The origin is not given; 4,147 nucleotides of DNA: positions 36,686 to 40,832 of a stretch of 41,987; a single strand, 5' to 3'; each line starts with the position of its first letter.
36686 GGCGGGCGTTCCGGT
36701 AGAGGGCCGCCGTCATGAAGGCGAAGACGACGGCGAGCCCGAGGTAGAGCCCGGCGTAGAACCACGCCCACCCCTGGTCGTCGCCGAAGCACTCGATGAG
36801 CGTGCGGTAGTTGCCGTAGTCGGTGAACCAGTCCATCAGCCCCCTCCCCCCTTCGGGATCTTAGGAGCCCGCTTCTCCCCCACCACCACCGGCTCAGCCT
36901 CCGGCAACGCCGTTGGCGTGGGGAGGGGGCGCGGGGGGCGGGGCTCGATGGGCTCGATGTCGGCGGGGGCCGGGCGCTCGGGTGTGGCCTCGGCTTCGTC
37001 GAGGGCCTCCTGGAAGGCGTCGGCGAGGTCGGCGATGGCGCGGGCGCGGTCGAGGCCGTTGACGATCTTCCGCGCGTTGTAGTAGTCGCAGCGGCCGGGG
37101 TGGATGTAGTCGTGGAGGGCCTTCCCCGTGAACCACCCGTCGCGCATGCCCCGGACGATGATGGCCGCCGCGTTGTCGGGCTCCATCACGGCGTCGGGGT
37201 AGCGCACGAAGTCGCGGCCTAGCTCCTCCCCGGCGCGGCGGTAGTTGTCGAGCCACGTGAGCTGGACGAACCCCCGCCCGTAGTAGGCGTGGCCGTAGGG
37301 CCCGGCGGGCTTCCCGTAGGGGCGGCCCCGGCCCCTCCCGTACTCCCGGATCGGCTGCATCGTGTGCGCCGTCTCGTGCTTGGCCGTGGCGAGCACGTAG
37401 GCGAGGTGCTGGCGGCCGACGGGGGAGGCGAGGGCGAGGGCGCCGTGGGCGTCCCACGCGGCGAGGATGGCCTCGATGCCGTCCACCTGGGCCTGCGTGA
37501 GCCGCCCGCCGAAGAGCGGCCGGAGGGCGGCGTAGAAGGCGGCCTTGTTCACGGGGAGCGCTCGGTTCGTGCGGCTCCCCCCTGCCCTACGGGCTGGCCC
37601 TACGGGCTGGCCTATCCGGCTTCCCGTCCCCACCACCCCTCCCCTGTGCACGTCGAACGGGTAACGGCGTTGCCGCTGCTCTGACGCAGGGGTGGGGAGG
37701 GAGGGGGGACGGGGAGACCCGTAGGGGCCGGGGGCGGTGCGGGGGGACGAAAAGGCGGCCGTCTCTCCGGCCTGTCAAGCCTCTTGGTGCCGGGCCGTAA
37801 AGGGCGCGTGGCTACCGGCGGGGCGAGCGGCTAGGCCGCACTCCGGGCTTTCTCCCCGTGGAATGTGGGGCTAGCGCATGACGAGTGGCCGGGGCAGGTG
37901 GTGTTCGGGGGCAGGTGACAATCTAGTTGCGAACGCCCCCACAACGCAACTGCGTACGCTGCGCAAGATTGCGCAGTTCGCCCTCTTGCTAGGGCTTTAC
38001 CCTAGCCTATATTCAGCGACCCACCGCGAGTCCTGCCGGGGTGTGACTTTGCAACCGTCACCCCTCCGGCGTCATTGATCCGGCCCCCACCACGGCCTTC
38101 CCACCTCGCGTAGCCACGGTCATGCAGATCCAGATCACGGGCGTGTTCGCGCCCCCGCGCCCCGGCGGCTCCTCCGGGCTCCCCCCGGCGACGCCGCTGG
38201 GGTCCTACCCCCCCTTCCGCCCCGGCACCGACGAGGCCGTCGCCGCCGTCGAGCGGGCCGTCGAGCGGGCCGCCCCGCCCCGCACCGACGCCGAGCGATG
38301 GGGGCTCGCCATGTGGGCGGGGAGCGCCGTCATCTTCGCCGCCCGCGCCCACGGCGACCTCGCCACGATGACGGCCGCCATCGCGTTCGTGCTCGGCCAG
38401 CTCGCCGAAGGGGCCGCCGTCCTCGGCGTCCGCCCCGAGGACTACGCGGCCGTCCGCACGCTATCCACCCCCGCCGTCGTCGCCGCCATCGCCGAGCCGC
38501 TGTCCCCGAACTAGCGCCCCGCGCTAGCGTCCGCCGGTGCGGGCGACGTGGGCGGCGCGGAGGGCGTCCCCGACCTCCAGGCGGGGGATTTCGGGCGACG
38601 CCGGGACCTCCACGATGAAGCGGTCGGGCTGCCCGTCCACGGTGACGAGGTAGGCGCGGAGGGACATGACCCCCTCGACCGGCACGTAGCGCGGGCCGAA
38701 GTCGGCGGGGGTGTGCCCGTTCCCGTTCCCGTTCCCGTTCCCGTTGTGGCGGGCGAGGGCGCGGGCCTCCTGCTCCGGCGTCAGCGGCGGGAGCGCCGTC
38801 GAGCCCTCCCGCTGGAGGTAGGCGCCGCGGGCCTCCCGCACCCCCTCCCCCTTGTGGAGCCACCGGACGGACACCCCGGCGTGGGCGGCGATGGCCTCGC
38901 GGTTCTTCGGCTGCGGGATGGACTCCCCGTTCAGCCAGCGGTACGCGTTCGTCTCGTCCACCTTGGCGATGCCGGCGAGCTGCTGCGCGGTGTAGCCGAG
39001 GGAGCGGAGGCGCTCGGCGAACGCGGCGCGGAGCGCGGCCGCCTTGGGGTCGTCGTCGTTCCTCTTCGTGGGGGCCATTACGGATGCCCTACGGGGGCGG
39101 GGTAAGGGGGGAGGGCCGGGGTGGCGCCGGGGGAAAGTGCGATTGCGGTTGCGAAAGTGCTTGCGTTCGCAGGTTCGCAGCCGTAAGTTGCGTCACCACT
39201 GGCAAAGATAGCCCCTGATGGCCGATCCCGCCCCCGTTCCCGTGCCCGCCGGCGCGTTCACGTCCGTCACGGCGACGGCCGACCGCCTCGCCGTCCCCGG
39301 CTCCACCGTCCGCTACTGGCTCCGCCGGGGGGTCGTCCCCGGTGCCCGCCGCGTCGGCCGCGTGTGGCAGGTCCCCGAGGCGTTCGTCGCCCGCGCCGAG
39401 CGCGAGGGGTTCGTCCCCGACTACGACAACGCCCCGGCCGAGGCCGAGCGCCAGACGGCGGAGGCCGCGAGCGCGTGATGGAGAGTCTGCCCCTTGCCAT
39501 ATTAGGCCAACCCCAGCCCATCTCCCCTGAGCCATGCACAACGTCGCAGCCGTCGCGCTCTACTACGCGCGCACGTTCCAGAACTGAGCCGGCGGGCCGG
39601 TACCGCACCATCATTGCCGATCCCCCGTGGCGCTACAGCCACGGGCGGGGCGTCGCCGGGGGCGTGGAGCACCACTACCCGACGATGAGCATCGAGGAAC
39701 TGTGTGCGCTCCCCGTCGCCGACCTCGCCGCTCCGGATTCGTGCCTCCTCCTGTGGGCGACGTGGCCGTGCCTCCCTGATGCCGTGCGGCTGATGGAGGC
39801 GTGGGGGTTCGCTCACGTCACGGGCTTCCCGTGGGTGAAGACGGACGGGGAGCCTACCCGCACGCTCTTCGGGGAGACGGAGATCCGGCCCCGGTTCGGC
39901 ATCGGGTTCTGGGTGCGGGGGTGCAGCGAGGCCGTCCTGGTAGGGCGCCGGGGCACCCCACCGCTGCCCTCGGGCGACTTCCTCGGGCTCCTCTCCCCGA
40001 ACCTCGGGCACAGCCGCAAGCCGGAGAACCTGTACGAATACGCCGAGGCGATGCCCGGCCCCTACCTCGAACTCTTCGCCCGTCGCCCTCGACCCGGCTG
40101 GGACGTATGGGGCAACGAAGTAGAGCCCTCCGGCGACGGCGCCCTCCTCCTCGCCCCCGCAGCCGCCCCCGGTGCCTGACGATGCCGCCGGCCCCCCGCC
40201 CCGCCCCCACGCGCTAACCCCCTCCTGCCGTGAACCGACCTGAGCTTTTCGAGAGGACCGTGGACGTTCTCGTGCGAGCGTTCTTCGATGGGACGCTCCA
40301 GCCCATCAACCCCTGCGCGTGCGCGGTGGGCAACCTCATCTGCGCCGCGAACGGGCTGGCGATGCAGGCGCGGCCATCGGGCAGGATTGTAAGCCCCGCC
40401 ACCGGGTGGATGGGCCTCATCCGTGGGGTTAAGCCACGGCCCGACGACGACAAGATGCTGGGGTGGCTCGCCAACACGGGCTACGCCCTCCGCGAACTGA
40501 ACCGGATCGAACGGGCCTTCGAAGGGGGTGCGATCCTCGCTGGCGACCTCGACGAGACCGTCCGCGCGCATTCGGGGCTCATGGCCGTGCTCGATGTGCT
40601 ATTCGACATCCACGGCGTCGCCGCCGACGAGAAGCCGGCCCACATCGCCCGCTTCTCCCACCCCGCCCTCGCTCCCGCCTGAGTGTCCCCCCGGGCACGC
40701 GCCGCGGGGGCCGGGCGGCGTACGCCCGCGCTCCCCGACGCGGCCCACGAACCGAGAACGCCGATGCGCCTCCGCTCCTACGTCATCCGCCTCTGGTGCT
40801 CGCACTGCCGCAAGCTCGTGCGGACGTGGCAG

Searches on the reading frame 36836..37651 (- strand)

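Call 65: search_protein_families(library=phrogs, proteins=[window:36836-37651:-], max_evalue=0.00001)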
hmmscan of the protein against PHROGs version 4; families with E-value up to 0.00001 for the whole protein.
window:36836-37651:- (271 aa): 3 families
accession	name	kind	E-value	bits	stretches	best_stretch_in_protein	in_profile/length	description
phrog_181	-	lysis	1.3e-32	114.6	1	31-234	329-550/769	endolysin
phrog_29753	-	unknown function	1.6e-26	94.3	1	79-215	242-372/374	-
phrog_26317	-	unknown function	1.3e-06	29.4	1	109-162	16-68/119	-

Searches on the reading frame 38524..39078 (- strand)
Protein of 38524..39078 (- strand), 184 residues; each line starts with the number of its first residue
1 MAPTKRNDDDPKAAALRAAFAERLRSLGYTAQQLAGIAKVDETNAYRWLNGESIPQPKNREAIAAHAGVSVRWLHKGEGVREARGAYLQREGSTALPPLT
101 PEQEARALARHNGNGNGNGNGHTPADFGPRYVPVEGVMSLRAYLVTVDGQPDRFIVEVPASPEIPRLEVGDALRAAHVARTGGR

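Call 65: search_protein_families(library=phrogs, proteins=[window:38524-39078:-], max_evalue=0.00001)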
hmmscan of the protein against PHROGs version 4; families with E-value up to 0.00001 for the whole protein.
window:38524-39078:- (184 aa): 3 families
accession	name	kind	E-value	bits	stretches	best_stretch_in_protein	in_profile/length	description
phrog_4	-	transcription regulation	1.6e-09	38.2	1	18-149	135-260/400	transcriptional repressor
phrog_2328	-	transcription regulation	1.4e-06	29.2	1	20-82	16-80/128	transcriptional repressor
phrog_8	-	transcription regulation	7.4e-06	26.6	1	19-81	161-222/346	transcriptional regulator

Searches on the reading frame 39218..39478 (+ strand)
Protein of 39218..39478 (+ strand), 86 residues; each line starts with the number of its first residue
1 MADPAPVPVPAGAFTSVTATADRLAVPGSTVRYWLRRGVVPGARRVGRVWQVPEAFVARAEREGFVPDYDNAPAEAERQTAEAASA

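Call 91: search_protein_families(library=pfam, proteins=[window:39218-39478:+], max_evalue=0.01)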
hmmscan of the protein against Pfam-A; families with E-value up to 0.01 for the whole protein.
window:39218-39478:+ (86 aa): 3 families
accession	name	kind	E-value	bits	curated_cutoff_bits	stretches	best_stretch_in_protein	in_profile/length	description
PF12728.13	HTH_17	-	0.00064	20.4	27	1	17-55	4-41/51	Helix-turn-helix domain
PF13411.12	MerR_1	-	0.0017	18.9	21.6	1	16-48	2-33/69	MerR HTH family regulatory protein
PF21531.3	Rv2175c_wHTH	-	0.0051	17.2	27.1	1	13-56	14-56/57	DNA-binding protein Rv2175c, wHTH domain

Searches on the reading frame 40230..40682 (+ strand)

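Call 91: search_protein_families(library=pfam, proteins=[window:40230-40682:+], max_evalue=0.01)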
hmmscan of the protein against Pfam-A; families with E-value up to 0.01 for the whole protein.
window:40230-40682:+ (150 aa): 1 family
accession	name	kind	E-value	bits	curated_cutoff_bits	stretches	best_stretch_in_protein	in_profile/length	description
PF19809.4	DUF6292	-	0.0083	16.9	27.1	0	55-93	22-56/88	Family of unknown function (DUF6292)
